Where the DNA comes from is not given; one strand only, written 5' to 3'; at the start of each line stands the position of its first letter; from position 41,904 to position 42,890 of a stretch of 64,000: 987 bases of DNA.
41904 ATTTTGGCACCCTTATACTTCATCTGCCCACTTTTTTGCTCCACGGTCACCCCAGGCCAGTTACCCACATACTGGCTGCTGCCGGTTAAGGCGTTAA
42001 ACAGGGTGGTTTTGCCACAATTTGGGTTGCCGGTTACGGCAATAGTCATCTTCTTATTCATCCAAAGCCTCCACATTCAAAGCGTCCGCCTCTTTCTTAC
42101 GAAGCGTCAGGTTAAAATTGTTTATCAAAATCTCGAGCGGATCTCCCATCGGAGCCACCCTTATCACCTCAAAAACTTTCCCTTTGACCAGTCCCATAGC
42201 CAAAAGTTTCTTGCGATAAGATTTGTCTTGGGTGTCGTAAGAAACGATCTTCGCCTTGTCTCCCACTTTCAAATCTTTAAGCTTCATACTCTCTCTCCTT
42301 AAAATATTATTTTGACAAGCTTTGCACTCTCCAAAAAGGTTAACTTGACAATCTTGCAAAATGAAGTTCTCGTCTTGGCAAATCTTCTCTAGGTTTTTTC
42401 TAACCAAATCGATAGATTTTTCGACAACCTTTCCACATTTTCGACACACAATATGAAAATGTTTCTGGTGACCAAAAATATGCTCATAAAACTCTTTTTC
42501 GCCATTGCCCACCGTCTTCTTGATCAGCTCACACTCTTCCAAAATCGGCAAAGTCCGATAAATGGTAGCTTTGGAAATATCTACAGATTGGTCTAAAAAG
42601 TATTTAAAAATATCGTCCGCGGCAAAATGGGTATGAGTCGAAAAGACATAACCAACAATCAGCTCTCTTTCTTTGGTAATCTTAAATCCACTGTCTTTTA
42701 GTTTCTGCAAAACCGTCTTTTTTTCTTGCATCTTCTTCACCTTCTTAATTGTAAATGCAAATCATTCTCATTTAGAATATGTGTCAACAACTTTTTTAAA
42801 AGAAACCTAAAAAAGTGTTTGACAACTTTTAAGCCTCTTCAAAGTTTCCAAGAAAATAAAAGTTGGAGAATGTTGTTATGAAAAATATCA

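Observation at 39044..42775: feo locus with an in-frame Fur-FeoA fusion, feoB, a second feoA and a feoC-like gene, under a Fur box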

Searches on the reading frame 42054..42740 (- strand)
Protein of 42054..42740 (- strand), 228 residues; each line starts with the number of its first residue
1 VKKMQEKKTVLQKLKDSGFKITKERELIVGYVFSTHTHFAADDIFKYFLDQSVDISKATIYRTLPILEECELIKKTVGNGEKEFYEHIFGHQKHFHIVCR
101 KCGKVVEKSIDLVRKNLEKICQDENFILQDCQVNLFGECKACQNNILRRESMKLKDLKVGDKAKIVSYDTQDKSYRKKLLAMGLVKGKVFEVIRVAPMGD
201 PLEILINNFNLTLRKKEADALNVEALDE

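Call 3: search_protein_families(library=pfam, proteins=[window:42054-42740:-], max_evalue=0.01)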
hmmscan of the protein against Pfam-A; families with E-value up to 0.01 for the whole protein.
window:42054-42740:- (228 aa): 4 families
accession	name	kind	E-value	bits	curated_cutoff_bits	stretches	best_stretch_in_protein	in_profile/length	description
PF01475.25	FUR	-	1.5e-25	90.1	23.1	1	17-135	2-120/121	Ferric uptake regulator family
PF04023.20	FeoA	-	3.3e-21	75.6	23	1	152-224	1-73/74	FeoA domain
PF25213.1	HVO_A0261_N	-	0.006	16.9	35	0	49-77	30-58/86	HVO_A0261 N-terminal domain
PF01978.25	TrmB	-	0.0081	16.4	25.6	0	52-86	31-63/68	Sugar-specific transcriptional regulator TrmB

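Call 4: search_protein_families(library=ncbifam, proteins=[window:42054-42740:-], max_evalue=0.01)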
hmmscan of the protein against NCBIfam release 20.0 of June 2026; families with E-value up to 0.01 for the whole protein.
window:42054-42740:- (228 aa): 11 families
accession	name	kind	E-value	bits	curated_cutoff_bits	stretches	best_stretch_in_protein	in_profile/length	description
NF051892.1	TransRegFurBacil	equivalog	1.7e-20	73.6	220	1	8-145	6-146/149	ferric iron uptake transcriptional regulator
NF006999.0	PRK09462.1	equivalog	1.3e-17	63.7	146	1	12-143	6-139/148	ferric iron uptake transcriptional regulator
NF052545.1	TransRegPerRClab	equivalog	3.1e-17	62.9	180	1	10-145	4-137/138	transcriptional regulator PerR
NF007106.0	PRK09555.1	equivalog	2.6e-16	59.1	102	1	163-227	9-74/75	ferrous iron transporter A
NF051891.1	TransRegFurHelico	equivalog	8.8e-15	54.9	200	1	12-144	16-147/148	ferric iron uptake transcriptional regulator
NF047406.1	TransRegPerRTherm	equivalog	4.3e-11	43.1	200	1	20-145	5-128/130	manganese-dependent transcriptional regulator PerR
NF045678.1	TransRegIrrA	equivalog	3.4e-08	33.5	150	1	5-98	4-98/138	iron response transcriptional regulator IrrA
NF008646.0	PRK11639.1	equivalog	5.6e-08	32.7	167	1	18-144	21-148/171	zinc uptake transcriptional repressor Zur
NF045677.1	FeRespRegIrr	equivalog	6.2e-08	32.8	170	1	12-97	2-88/127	Fur family transcriptional regulator Irr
NF047462.1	FUR_perox_PerRA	exception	3.3e-06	27.6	200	1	12-120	10-114/142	peroxide-responsive transcriptional repressor PerRA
NF047461.1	FUR_perox_PerRB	exception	5.8e-06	26.3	250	1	9-112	16-118/143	peroxide-responsive transcriptional repressor PerRB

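Call 5: find_homologous_proteins(query=window:42054-42740:-, max_evalue=0.001)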
Query window:42054-42740:- (228 aa): 29 proteins with E <= 0.001 among 308 candidates.
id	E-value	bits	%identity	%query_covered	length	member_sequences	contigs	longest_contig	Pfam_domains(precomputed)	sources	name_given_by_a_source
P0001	1.2e-131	455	90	99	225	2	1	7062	PF01475.26,PF04023.21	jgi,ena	-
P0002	1.3e-120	419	83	98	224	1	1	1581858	PF01475.26,PF04023.21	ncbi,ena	-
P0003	5.5e-120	417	82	98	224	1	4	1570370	PF01475.26,PF04023.21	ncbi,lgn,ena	-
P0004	3.1e-115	402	79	98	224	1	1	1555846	PF01475.26,PF04023.21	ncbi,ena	-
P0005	4.2e-108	378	75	98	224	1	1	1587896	PF01475.26,PF04023.21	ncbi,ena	-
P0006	5.1e-105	368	72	98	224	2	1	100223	PF01475.26,PF04023.21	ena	-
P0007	4.2e-58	215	83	53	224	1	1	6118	PF02738.24,PF04023.21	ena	-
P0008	5.6e-25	107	41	58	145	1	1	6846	PF01475.26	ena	-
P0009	1.4e-24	105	41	58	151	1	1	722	PF01475.26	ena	-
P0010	1.8e-24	105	39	57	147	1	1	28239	PF01475.26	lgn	-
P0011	6.5e-24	103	40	58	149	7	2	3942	PF01475.26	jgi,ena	-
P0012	1.5e-23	102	39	62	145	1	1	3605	PF01475.26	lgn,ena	-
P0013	2.2e-23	101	42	57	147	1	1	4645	PF01475.26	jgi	jgi:Fur family ferric uptake transcriptional regulator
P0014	3.0e-23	101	42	57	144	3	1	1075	PF01475.26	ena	-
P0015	4.0e-23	101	40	60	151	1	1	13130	PF01475.26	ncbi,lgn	ncbi:MAG: Fur family transcriptional regulator [Elusimicrobiota bacterium]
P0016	6.5e-23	100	40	57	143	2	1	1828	PF01475.26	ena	-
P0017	6.7e-23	100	40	59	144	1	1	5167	PF01475.26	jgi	jgi:Fur family ferric uptake transcriptional regulator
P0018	7.7e-23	100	38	61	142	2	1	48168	PF01475.26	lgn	-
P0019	1.1e-22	99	39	57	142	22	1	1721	PF01475.26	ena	-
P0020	1.8e-22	98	39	57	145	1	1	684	PF01475.26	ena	-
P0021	2.7e-22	98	39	61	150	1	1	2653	PF01475.26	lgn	-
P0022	3.5e-22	97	39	57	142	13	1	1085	PF01475.26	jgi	-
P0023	3.4e-21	94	40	57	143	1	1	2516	PF01475.26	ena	-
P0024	7.8e-8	51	34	46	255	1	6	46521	PF02742.22,PF01325.26,PF04023.21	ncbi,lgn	-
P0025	2.1e-7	49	45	32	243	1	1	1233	PF01978.26,PF00392.28,PF02742.22,PF01325.26,PF04023.21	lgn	-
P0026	6.4e-6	44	52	23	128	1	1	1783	PF04023.21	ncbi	-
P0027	3.0e-5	42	45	29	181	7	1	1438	PF01926.30,PF02421.25,PF04023.21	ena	-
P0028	4.1e-5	42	45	29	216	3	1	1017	PF01926.30,PF02421.25,PF04023.21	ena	-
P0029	6.6e-5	41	38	33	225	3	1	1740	PF02742.22,PF01325.26,PF04023.21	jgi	jgi:DtxR family Mn-dependent transcriptional regulator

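Call 7: list_cluster_members(proteins=[P0002, P0003, P0004, P0005, P0006, P0001])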
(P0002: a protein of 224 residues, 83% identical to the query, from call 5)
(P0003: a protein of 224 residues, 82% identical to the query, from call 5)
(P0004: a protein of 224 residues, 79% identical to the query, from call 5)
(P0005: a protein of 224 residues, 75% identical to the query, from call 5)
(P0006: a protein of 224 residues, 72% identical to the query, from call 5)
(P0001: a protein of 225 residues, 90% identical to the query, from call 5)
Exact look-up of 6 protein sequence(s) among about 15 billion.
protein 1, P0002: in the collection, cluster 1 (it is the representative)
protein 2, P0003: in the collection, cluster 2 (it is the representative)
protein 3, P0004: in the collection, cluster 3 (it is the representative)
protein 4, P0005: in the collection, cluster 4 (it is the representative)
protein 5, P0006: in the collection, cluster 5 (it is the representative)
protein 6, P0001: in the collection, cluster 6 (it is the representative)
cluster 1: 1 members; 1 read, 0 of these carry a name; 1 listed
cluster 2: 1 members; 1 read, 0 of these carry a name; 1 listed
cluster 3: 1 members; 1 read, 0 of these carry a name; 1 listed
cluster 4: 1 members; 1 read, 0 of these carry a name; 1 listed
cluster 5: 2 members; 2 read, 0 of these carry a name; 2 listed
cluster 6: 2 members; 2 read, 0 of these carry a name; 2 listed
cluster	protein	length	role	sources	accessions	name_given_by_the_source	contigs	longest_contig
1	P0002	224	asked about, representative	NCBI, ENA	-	-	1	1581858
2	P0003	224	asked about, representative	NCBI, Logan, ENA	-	-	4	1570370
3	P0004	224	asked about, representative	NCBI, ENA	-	-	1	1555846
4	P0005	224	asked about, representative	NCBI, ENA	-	-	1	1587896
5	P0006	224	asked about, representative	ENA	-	-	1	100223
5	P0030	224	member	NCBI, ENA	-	-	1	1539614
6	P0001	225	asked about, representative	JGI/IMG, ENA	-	-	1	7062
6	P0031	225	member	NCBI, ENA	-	-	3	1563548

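Call 10: find_related_loci(query=A2, collection=genome_contigs, flank=6000)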
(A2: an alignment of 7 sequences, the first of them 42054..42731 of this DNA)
Query A2 (225 aa) in genome_contigs; peptide patterns used: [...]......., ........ (x = any residue, [..] = any of these).
184 stretches matched a pattern; 5 encode a relative of the query (tblastn E <= 1e-3); 5 distinct loci.
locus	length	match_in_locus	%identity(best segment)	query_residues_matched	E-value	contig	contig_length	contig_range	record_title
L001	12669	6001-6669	83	1-223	3e-127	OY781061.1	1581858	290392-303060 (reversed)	MAG: Candidatus Cloacimonadota bacterium isolate d61283ab-f090-4083-af93-b05ca963783c genome assembly, chromosome: 1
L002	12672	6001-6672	82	1-224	3e-127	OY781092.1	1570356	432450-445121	MAG: Candidatus Cloacimonadota bacterium isolate 8680c310-070e-4036-acf1-3e53f730eccc genome assembly, chromosome: 1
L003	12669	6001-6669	79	1-223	1e-121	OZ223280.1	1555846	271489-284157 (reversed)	MAG: Candidatus Cloacimonadales bacterium isolate 0e8390ff-2c4b-478d-872c-9693c6e47ea1 genome assembly, chromosome: 1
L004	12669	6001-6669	75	1-223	1e-114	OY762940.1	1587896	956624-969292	MAG: Candidatus Cloacimonadota bacterium isolate fde15138-546a-48ac-9104-3b47d2f39405 genome assembly, chromosome: 1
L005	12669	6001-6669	72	1-223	2e-110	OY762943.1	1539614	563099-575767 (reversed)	MAG: Candidatus Cloacimonadota bacterium isolate 81f21e09-d2d9-4ba9-a01d-07ebf84cacc7 genome assembly, chromosome: 1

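Call 16: search_protein_representatives(alignment_id=A2)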
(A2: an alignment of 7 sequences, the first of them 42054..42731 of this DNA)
Query: 7 sequences, 224 profile positions. Proteins with E-value up to 0.001 (for the whole library): 14413; up to 1e-10: 2232; up to 1e-30: 8. The best 150 are listed.
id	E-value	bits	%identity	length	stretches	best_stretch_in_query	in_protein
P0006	1.1e-131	453.8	-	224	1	1-223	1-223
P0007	7.9e-64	231.8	-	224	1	100-223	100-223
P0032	2.2e-44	168.2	-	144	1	2-143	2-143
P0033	2.3e-43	164.8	-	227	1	3-223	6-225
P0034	7.4e-39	150.1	-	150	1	3-147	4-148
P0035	2.2e-37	145.3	-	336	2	9-137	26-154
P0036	2.5e-32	128.8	-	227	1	1-223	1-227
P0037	2.7e-32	128.6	-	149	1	2-145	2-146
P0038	1.3e-30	123.1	-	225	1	5-223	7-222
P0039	2.3e-30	122.3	-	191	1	1-141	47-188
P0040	1.6e-29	119.6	-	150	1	2-141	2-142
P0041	5.3e-29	117.9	-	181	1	2-144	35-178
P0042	6.5e-29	117.6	-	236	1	9-222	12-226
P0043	1.4e-26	110.0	-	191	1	3-140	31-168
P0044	2.5e-26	109.1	-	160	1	1-141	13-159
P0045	6.8e-26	107.7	-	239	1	9-223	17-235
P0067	4.8e-24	101.7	-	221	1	4-222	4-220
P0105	5.5e-22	94.9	-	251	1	7-222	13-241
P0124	3.6e-21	92.3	-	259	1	10-217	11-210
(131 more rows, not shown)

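Call 22: find_encoding_contigs(protein=P0033, flank=5000, max_places=3)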
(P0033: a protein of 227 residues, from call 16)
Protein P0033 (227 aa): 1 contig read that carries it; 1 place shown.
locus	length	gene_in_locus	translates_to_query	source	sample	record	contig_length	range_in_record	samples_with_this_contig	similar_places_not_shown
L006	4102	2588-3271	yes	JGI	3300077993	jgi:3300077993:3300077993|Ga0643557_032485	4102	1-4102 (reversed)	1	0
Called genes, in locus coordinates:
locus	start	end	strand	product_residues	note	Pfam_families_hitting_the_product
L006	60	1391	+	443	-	PF00919:UPF0004, PF04055:Radical_SAM, PF18693:TRAM_2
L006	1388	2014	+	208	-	PF01066:CDP-OH_P_transf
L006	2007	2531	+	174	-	PF04608:PgpA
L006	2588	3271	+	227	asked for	PF01475:FUR, PF04023:FeoA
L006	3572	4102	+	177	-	?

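Call 23: find_encoding_contigs(protein=P0032, flank=5000, max_places=3)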
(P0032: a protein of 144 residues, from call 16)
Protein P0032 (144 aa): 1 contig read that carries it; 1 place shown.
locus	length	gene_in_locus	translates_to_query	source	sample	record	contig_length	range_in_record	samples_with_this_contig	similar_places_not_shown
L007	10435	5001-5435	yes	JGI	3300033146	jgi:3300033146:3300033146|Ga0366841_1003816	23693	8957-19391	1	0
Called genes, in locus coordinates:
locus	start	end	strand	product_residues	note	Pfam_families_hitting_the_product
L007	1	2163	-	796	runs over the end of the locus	PF01588:tRNA_bind, PF03483:B3_4, PF03484:B5, PF17759:tRNA_synthFbeta, PF03147:FDX-ACB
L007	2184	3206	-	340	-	PF02912:Phe_tRNA-synt_N, PF01409:tRNA-synt_2d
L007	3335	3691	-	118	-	PF00453:Ribosomal_L20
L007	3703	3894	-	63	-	PF01632:Ribosomal_L35p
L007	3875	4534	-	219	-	PF05198:IF3_N, PF00707:IF3_C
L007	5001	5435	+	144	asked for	PF01475:FUR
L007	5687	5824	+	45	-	-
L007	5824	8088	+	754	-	PF00009:GTP_EFTU, PF01926:MMR_HSR1, PF02421:FeoB_N, PF17910:FeoB_Cyto, PF07670:Gate, PF07664:FeoB_C, PF07670:Gate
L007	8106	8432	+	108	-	PF04023:FeoA (faint)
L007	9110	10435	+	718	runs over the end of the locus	PF00932:LTD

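Call 27: find_encoding_contigs(protein=P0036, flank=4000, max_places=2)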
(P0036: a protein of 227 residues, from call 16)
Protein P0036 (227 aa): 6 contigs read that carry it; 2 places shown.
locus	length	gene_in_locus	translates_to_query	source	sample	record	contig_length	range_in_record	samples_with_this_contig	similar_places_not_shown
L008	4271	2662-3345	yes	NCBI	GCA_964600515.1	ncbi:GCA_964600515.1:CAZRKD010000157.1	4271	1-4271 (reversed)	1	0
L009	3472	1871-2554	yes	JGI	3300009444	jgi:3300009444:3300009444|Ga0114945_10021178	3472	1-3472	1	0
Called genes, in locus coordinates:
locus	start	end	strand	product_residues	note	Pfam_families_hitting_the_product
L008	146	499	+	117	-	PF00453:Ribosomal_L20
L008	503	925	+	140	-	PF00376:MerR (weak), PF13411:MerR_1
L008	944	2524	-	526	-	PF19676:DUF6178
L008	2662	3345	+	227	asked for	PF01475:FUR, PF04023:FeoA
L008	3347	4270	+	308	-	?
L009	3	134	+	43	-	?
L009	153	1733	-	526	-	PF19676:DUF6178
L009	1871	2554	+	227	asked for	PF01475:FUR, PF04023:FeoA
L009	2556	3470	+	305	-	?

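Call 28: find_encoding_contigs(protein=P0038, flank=4000, max_places=2)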
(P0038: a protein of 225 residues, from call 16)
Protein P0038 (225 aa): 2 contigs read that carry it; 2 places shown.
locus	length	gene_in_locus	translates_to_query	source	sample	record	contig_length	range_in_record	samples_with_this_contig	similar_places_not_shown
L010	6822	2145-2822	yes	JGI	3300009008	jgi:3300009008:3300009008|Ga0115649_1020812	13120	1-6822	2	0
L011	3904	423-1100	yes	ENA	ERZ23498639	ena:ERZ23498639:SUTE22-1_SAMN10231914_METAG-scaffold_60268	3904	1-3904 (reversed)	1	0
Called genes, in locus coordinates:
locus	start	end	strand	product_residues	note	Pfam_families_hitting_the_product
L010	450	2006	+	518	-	PF14522:Cytochrome_C7 (faint), PF14537:Cytochrom_c3_2 (faint), PF09699:Paired_CXXCH_1 (faint), PF13435:Cytochrome_C554 (weak), PF18962:Por_Secre_tail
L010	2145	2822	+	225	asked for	PF01475:FUR, PF04023:FeoA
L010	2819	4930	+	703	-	PF00009:GTP_EFTU (faint), PF01926:MMR_HSR1, PF02421:FeoB_N, PF17910:FeoB_Cyto, PF07670:Gate, PF07664:FeoB_C, PF07670:Gate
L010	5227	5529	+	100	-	PF00515:TPR_1, PF07719:TPR_2 (weak), PF13181:TPR_8 (faint), PF13414:TPR_11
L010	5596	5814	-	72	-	-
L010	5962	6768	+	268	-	-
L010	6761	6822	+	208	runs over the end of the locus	PF01545:Cation_efflux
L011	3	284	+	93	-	?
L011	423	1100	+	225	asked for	PF01475:FUR, PF04023:FeoA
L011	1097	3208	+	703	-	PF00009:GTP_EFTU (faint), PF01926:MMR_HSR1, PF02421:FeoB_N, PF17910:FeoB_Cyto, PF07670:Gate, PF07664:FeoB_C, PF07670:Gate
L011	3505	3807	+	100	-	PF00515:TPR_1, PF07719:TPR_2 (weak), PF13181:TPR_8 (faint), PF13414:TPR_11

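Call 29: find_encoding_contigs(protein=P0042, flank=4000, max_places=2)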
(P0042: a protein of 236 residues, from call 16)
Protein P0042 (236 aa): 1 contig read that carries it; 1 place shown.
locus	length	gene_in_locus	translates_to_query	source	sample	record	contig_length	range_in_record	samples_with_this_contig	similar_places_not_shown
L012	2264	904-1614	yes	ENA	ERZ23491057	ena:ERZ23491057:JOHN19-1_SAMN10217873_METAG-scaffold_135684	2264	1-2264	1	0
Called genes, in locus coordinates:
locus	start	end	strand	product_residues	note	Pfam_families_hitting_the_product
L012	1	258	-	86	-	?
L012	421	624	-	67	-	PF20038:HTH_59 (faint), PF00376:MerR (weak), PF12728:HTH_17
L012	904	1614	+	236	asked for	PF01475:FUR, PF04023:FeoA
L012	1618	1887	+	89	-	PF04023:FeoA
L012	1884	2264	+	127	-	?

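Call 30: find_encoding_contigs(protein=P0067, flank=4000, max_places=2)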
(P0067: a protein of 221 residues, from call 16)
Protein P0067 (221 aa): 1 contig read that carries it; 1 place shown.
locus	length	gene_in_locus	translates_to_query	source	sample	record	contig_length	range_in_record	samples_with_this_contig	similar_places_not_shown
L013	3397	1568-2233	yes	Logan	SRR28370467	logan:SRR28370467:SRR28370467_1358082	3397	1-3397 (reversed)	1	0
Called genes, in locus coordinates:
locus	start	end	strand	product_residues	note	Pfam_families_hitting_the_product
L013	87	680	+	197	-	PF01209:Ubie_methyltran, PF13489:Methyltransf_23, PF13847:Methyltransf_31, PF08241:Methyltransf_11, PF08242:Methyltransf_12, PF13649:Methyltransf_25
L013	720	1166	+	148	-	PF01475:FUR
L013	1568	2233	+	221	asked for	PF01475:FUR, PF04023:FeoA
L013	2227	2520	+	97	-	PF04023:FeoA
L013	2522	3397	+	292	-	?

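Call 31: search_protein_families(library=pfam, proteins=[L008:3347-4270:+, L012:1884-2264:+, L013:2522-3397:+, L006:3572-4102:+, L013:720-1166:+, L007:8106-8432:+, L007:5618-5824:+], max_evalue=0.01)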
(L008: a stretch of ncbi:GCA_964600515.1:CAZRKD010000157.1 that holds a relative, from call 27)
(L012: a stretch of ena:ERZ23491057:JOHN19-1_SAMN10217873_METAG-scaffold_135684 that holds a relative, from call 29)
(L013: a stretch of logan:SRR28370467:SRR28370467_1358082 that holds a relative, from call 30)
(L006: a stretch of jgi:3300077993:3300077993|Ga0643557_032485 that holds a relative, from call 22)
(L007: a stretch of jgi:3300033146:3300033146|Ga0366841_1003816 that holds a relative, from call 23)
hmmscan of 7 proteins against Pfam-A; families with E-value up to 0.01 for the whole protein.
L008:3347-4270:+ (308 aa): 10 families
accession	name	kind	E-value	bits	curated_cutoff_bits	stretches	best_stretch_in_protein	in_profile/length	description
PF02421.24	FeoB_N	-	2.1e-65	219.4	27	1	7-160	2-155/156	Ferrous iron transport protein B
PF01926.29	MMR_HSR1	-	1.1e-22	80.7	21.9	1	7-118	1-112/113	50S ribosome-binding GTPase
PF17910.6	FeoB_Cyto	-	9.2e-17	61.7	23.4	1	178-269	1-90/90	FeoB cytosolic helical domain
PF00350.29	Dynamin_N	-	9.8e-07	29.4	27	1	8-30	1-23/168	Dynamin family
PF00009.33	GTP_EFTU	-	2.2e-06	27.8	26.5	1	4-162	2-183/188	Elongation factor Tu GTP binding domain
PF04548.22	AIG1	-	9.8e-06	25.5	27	1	7-98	2-98/212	AIG1 family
PF09439.16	SRPRB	-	4e-05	23.5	25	1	7-106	5-95/178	Signal recognition particle receptor beta subunit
PF00025.27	Arf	-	0.0023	17.9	22.3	1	3-99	12-97/174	ADP-ribosylation factor family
PF03029.23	ATP_bind_1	-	0.0058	16.9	27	0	49-138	88-188/240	Conserved hypothetical ATP binding protein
PF05049.19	IIGP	-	0.0059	16.2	24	0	3-62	33-96/375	Interferon-inducible GTPase (IIGP)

L012:1884-2264:+ (127 aa): 8 families
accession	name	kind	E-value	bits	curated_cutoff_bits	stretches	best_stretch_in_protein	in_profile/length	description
PF02421.24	FeoB_N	-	2.7e-57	193.1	27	1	7-127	2-122/156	Ferrous iron transport protein B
PF01926.29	MMR_HSR1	-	7.8e-24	84.4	21.9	1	7-118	1-112/113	50S ribosome-binding GTPase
PF09439.16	SRPRB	-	2.6e-06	27.4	25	1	7-100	5-89/178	Signal recognition particle receptor beta subunit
PF04548.22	AIG1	-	4e-05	23.5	27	1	7-99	2-99/212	AIG1 family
PF00350.29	Dynamin_N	-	0.00013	22.5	27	0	8-29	1-22/168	Dynamin family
PF00009.33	GTP_EFTU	-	0.0004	20.4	26.5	0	37-123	54-134/188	Elongation factor Tu GTP binding domain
PF00025.27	Arf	-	0.0043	17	22.3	1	7-98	16-96/174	ADP-ribosylation factor family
PF00005.33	ABC_tran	-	0.0078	17.3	25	1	7-55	13-50/137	ABC transporter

L013:2522-3397:+ (292 aa): 7 families
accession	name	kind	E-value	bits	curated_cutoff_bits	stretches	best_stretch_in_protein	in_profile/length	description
PF02421.24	FeoB_N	-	1.5e-62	210.2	27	1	7-162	2-156/156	Ferrous iron transport protein B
PF01926.29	MMR_HSR1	-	1e-22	80.8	21.9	1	7-118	1-112/113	50S ribosome-binding GTPase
PF17910.6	FeoB_Cyto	-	5.7e-21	75.2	23.4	1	178-268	1-89/90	FeoB cytosolic helical domain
PF09439.16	SRPRB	-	0.00022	21.1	25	1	6-107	4-96/178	Signal recognition particle receptor beta subunit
PF03193.22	RsgA_GTPase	-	0.0016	18.7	30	0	6-33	107-135/174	RsgA GTPase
PF04548.22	AIG1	-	0.0053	16.5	27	1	7-97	2-97/212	AIG1 family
PF00005.33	ABC_tran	-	0.0085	17.1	25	0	6-31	12-37/137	ABC transporter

L006:3572-4102:+ (177 aa): 7 families
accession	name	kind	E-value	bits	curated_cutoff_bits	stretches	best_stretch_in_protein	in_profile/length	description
PF02421.24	FeoB_N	-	1.1e-67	226.9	27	1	4-159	1-156/156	Ferrous iron transport protein B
PF01926.29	MMR_HSR1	-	6.5e-21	75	21.9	1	5-116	1-112/113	50S ribosome-binding GTPase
PF09439.16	SRPRB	-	8.2e-08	32.3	25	1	4-105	4-96/178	Signal recognition particle receptor beta subunit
PF00009.33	GTP_EFTU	-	5.6e-06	26.5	26.5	1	35-162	54-185/188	Elongation factor Tu GTP binding domain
PF04548.22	AIG1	-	2e-05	24.4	27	1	5-155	2-163/212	AIG1 family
PF03029.23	ATP_bind_1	-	0.0026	18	27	1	41-134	83-180/240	Conserved hypothetical ATP binding protein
PF03193.22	RsgA_GTPase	-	0.0034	17.7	30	0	91-159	39-104/174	RsgA GTPase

L013:720-1166:+ (148 aa): 4 families
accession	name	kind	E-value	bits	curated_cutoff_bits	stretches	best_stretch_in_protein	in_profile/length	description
PF01475.25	FUR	-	2.6e-22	79.7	23.1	1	14-123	2-112/121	Ferric uptake regulator family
PF09339.16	HTH_IclR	-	0.00093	19.4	22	1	49-73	27-51/52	IclR helix-turn-helix domain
PF13565.12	HTH_32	-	0.0067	17.4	33.7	0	18-61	29-73/73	Homeodomain-like domain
PF01978.25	TrmB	-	0.0068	16.7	25.6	0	50-72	32-54/68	Sugar-specific transcriptional regulator TrmB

L007:8106-8432:+ (108 aa): 1 family
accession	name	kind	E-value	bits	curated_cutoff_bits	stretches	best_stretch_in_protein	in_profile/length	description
PF04023.20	FeoA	-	2.3e-05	24.8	23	1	43-108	2-73/74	FeoA domain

L007:5618-5824:+ (68 aa): 1 family
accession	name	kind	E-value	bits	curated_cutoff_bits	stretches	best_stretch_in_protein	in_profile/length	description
PF04023.20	FeoA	-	0.0028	18.1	23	1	13-57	20-64/74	FeoA domain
